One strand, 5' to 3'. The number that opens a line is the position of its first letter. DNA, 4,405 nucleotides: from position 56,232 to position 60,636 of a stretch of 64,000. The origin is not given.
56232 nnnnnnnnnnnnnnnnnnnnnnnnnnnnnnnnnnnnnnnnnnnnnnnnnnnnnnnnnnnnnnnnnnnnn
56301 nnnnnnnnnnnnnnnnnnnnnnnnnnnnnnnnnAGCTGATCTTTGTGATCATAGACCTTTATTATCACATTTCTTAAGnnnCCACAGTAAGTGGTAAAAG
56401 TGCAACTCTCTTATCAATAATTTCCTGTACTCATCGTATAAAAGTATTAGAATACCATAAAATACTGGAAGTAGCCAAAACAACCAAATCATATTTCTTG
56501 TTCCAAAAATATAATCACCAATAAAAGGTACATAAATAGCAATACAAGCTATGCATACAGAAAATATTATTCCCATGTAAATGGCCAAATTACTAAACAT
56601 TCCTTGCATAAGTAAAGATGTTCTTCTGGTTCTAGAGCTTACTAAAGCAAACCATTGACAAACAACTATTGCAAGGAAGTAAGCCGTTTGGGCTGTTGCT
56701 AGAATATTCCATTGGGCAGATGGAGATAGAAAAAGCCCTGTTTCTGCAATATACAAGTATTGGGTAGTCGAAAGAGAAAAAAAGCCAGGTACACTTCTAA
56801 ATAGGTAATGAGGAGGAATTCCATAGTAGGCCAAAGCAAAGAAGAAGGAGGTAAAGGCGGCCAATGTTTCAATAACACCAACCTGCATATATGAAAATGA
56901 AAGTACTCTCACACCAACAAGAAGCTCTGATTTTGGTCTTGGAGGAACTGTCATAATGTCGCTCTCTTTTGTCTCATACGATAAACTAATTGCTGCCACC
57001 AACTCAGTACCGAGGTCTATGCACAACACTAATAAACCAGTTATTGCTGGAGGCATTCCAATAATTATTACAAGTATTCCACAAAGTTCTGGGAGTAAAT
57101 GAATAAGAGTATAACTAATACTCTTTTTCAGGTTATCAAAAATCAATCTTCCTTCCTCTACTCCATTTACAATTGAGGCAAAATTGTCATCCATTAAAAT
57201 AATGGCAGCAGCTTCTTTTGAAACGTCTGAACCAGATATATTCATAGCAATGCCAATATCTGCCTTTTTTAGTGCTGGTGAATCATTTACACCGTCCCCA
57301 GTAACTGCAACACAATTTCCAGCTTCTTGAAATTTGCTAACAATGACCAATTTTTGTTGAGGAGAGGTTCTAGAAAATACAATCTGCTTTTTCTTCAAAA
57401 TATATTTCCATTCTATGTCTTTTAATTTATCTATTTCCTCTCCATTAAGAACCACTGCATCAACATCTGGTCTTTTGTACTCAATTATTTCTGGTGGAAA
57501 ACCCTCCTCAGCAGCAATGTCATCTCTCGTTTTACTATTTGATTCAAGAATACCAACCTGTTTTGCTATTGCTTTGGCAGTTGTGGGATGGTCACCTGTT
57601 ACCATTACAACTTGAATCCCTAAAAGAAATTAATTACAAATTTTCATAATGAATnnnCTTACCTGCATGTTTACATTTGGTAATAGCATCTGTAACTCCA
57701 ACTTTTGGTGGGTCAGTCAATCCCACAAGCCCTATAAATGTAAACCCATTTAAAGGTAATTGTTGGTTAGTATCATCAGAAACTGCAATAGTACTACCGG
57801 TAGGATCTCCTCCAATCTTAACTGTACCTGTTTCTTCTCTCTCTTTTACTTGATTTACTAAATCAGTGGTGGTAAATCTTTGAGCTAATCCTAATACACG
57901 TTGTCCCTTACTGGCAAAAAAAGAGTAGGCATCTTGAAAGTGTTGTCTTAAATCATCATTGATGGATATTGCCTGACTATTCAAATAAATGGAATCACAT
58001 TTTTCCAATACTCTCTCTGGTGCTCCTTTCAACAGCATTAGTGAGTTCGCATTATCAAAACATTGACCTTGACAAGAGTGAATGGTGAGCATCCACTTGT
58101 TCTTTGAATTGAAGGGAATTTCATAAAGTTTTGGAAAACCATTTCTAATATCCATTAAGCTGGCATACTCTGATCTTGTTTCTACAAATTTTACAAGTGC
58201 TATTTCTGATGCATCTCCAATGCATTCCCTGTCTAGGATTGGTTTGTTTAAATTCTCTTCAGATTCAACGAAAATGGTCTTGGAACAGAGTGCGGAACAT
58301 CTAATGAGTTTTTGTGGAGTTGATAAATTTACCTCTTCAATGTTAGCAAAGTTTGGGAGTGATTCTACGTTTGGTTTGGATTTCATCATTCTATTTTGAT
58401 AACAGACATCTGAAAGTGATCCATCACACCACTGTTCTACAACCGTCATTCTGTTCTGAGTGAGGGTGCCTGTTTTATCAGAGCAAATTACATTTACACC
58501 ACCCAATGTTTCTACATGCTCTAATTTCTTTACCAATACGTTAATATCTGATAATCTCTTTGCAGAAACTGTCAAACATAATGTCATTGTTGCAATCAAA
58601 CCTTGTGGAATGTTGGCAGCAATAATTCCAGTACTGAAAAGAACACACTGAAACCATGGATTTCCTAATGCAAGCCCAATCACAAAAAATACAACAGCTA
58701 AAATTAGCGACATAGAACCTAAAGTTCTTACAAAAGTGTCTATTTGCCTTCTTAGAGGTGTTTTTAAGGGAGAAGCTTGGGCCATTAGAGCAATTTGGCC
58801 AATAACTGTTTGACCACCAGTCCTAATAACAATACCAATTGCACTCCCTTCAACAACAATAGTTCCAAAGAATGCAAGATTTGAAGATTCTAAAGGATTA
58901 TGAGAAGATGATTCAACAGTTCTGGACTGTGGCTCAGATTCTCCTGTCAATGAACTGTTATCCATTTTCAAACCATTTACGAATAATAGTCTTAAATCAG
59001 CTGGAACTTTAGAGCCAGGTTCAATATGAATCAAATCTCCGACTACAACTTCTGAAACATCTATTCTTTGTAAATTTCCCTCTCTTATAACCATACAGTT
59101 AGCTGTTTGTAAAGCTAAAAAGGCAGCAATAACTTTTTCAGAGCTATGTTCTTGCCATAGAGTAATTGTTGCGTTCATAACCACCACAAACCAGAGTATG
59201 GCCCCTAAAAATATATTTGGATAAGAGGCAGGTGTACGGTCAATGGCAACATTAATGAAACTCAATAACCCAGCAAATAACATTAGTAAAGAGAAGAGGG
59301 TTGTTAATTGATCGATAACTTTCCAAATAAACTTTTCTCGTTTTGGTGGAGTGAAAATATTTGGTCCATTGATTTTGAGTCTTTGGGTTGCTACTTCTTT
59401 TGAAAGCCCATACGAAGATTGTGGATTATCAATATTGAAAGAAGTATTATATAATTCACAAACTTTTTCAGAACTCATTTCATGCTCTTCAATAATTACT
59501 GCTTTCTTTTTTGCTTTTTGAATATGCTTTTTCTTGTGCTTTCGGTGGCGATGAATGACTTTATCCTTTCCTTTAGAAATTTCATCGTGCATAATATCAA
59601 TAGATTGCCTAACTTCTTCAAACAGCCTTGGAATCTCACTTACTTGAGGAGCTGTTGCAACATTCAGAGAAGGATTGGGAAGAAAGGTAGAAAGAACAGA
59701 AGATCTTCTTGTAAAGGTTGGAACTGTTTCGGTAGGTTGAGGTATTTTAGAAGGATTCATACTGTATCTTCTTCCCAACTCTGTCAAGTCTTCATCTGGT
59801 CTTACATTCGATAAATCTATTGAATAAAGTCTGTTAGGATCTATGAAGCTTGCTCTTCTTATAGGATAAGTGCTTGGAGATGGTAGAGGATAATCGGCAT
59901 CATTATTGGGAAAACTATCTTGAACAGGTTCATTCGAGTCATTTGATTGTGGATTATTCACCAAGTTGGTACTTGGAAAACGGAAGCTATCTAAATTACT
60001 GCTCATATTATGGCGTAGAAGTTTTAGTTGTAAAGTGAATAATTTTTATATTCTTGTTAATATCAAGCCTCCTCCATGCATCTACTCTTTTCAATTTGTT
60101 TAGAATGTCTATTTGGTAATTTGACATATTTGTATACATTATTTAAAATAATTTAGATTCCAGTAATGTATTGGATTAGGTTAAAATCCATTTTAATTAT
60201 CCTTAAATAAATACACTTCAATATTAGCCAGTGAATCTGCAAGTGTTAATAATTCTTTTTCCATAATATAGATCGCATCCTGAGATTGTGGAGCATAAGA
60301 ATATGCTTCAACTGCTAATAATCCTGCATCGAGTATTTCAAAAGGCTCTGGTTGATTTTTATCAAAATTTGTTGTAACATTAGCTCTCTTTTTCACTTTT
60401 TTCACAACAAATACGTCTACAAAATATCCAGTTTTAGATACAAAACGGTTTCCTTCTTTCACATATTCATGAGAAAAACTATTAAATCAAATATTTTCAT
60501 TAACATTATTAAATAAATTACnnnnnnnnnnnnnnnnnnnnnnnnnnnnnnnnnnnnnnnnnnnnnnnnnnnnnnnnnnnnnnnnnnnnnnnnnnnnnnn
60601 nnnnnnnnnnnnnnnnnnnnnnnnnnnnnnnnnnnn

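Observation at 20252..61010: Hyper-compact gene packing: nt-scale spacers, overlapping convergent stop codons, and a uniform 37-47 nt intron class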

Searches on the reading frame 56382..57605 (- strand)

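Call 18: search_protein_families(library=pfam, proteins=[window:56382-57605:-], max_evalue=0.01)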
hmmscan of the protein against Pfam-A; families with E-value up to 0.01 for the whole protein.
window:56382-57605:- (408 aa): 3 families
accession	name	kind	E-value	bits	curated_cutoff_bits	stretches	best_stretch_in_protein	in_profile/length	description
PF00689.26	Cation_ATPase_C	-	1.2e-35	123.3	27.3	1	186-397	2-175/175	Cation transporting ATPase, C-terminus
PF00702.32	Hydrolase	-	1.3e-06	29.4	26.4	1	1-116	119-191/191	haloacid dehalogenase-like hydrolase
PF08282.18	Hydrolase_3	-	0.0032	17.7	20.9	1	97-145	204-251/255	haloacid dehalogenase-like hydrolase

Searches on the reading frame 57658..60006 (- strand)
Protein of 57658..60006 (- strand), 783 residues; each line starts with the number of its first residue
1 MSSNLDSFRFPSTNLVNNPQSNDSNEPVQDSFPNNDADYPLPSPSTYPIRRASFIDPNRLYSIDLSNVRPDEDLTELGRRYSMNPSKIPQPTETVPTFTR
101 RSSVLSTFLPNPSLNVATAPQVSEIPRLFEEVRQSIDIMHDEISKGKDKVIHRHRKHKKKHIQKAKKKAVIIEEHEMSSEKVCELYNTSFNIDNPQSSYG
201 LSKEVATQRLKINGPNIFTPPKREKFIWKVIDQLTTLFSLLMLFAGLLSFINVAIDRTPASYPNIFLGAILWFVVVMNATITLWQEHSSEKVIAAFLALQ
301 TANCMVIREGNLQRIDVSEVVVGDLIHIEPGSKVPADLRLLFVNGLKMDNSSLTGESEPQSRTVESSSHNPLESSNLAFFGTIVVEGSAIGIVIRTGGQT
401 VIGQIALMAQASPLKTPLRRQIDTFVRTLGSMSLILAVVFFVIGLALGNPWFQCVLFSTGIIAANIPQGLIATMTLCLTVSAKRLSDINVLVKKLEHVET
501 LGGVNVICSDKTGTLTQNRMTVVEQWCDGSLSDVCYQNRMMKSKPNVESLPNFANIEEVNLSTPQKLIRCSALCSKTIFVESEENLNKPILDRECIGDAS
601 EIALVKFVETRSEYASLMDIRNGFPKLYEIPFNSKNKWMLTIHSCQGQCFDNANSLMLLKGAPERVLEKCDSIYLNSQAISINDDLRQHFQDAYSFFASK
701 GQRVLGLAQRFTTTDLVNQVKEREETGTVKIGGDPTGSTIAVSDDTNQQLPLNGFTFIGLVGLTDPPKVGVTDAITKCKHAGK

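Call 18: search_protein_families(library=pfam, proteins=[window:57658-60006:-], max_evalue=0.01)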
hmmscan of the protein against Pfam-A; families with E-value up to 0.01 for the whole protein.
window:57658-60006:- (783 aa): 3 families
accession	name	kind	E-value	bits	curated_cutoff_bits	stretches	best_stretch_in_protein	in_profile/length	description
PF00122.25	E1-E2_ATPase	-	9e-42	143.1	28.1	1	300-486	3-179/181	E1-E2 ATPase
PF13246.12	Cation_ATPase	-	2.9e-23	82.1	21.7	1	572-673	1-91/91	Cation transport ATPase (P-type)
PF00690.31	Cation_ATPase_N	-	6.7e-11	42.1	20.4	1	175-249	2-69/69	Cation transporter/ATPase, N-terminus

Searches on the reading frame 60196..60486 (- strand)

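Call 18: search_protein_families(library=pfam, proteins=[window:60196-60486:-], max_evalue=0.01)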
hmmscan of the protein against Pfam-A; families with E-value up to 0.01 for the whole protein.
window:60196-60486:- (97 aa): 1 family
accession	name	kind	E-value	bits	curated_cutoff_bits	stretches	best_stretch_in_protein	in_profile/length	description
PF09637.15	Med18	-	0.0058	17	21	1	3-88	148-228/243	Med18 protein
